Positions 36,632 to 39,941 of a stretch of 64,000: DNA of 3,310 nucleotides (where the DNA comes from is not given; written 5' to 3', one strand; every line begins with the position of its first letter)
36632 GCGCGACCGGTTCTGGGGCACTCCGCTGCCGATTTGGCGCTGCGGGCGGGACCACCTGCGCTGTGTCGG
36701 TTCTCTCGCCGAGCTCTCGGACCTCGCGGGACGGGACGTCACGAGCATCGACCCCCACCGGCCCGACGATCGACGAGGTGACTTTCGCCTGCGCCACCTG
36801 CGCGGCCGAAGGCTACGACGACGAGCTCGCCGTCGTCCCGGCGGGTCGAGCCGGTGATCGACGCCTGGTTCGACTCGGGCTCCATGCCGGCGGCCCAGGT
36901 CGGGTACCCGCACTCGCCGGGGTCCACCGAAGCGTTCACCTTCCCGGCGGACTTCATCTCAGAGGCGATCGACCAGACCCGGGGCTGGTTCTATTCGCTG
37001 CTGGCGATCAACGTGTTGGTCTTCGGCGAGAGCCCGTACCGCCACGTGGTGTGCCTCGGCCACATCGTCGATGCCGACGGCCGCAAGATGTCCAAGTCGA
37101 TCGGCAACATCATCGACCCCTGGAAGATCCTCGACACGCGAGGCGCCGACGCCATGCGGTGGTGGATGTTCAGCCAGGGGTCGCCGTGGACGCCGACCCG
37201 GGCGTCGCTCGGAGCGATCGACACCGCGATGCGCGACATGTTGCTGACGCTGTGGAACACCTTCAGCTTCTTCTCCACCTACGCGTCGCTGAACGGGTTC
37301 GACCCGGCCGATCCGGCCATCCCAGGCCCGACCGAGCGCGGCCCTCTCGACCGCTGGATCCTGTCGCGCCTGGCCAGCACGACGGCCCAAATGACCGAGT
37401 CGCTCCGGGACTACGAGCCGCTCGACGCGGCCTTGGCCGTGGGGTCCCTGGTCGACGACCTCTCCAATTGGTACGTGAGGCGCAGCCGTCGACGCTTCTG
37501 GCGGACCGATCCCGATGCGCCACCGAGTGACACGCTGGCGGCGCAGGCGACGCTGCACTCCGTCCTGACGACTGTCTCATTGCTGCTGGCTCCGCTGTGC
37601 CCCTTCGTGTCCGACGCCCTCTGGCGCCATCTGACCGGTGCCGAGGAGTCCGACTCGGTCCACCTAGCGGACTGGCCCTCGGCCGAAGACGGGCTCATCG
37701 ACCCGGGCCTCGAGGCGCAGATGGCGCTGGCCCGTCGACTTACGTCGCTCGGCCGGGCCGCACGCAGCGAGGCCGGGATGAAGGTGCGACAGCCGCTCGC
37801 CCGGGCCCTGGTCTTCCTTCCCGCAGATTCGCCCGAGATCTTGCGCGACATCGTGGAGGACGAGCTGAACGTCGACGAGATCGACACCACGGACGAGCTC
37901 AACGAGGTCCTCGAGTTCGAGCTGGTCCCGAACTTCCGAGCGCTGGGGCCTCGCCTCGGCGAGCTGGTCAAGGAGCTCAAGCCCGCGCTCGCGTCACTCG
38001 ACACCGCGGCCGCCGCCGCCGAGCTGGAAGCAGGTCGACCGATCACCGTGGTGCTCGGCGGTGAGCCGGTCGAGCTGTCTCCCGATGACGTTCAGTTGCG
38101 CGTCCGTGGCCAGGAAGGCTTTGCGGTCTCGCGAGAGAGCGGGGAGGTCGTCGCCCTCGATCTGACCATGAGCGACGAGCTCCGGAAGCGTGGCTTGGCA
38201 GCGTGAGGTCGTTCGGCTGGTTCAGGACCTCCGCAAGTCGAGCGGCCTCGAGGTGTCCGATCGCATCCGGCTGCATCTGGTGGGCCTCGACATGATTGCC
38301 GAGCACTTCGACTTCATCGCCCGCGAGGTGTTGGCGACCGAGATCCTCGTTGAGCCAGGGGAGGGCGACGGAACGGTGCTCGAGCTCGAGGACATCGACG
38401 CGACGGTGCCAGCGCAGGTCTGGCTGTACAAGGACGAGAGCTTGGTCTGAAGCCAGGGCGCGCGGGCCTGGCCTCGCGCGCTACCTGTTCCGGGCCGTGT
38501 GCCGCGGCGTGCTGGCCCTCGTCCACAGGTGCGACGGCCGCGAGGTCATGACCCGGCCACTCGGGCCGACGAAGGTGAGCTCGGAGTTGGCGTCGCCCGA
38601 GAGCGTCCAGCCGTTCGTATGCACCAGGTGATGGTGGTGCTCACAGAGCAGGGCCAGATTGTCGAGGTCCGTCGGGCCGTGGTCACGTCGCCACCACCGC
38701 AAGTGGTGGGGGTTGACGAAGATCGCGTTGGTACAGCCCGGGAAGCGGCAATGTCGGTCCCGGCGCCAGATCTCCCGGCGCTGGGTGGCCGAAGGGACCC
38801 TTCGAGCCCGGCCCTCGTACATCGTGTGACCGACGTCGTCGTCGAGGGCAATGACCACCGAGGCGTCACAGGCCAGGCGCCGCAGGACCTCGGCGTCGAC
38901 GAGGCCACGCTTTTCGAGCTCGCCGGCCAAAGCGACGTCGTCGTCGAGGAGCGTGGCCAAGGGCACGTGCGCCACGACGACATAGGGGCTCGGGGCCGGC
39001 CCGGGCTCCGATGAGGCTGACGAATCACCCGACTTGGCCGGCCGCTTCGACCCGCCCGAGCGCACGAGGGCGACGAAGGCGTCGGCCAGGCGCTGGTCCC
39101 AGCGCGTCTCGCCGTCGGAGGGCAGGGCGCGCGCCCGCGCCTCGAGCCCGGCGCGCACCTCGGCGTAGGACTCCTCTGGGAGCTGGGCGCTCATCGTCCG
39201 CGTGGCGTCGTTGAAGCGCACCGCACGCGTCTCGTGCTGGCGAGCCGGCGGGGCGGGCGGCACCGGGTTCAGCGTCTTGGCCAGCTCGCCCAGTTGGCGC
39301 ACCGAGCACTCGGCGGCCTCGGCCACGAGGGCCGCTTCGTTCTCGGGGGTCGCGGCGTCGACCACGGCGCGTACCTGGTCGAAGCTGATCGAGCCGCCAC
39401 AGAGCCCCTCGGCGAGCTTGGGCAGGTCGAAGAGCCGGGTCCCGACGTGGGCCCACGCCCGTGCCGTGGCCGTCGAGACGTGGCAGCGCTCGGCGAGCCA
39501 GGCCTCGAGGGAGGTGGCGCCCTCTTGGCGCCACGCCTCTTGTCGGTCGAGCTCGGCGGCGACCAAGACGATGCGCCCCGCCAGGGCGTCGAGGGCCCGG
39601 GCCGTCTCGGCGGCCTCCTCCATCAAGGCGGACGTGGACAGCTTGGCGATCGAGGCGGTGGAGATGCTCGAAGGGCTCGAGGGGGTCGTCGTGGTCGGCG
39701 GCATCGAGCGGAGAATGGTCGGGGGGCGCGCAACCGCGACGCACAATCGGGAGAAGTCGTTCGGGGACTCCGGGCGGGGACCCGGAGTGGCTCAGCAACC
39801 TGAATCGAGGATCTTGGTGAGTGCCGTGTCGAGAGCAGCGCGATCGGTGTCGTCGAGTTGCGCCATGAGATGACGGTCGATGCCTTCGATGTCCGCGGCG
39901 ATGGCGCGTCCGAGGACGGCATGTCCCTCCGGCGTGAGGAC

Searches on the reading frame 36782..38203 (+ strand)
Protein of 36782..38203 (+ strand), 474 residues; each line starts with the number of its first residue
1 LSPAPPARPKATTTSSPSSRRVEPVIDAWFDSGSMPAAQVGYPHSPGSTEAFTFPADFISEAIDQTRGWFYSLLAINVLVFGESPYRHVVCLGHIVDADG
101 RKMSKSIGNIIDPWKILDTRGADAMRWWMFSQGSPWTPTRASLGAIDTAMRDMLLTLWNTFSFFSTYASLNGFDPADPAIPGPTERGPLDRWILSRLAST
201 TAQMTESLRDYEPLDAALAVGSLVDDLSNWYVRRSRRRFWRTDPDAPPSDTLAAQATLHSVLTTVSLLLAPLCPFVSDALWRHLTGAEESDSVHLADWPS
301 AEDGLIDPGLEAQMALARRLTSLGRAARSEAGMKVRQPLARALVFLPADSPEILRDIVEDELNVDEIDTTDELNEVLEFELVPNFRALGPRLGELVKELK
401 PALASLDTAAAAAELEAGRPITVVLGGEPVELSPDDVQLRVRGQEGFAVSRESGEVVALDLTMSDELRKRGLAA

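Call 82: search_protein_families(library=pfam, proteins=[window:36782-38203:+], max_evalue=0.0001)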
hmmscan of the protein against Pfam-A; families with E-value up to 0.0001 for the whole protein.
window:36782-38203:+ (474 aa): 3 families
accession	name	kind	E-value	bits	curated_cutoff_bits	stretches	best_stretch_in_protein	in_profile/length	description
PF00133.28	tRNA-synt_1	-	4.5e-38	131.5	22.7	1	20-131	293-404/414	tRNA synthetases class I (I, L, M and V)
PF08264.19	Anticodon_1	-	2.1e-29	102.7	25.1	1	190-339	1-144/148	Anticodon-binding domain of tRNA ligase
PF19302.4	DUF5915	-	3.3e-24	86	27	1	356-473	2-118/195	Domain of unknown function (DUF5915)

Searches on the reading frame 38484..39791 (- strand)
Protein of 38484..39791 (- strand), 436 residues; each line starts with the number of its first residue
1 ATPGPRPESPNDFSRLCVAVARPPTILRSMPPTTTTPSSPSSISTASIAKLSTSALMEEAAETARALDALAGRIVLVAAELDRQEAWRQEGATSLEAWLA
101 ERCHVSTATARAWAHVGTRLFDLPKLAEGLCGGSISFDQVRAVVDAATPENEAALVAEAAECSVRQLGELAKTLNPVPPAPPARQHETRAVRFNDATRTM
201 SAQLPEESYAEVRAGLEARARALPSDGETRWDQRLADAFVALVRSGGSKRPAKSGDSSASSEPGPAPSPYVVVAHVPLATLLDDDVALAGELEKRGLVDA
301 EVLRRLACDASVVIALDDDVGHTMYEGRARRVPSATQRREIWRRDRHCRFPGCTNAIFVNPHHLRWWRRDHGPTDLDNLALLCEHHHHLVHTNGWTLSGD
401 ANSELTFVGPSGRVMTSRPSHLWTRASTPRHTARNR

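Call 82: search_protein_families(library=pfam, proteins=[window:38484-39791:-], max_evalue=0.0001)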
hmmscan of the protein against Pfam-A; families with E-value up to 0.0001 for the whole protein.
window:38484-39791:- (436 aa): 1 family
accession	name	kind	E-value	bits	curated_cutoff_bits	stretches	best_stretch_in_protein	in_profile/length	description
PF02720.22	DUF222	-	9e-21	74.9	24.4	1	59-345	3-306/306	Domain of unknown function (DUF222)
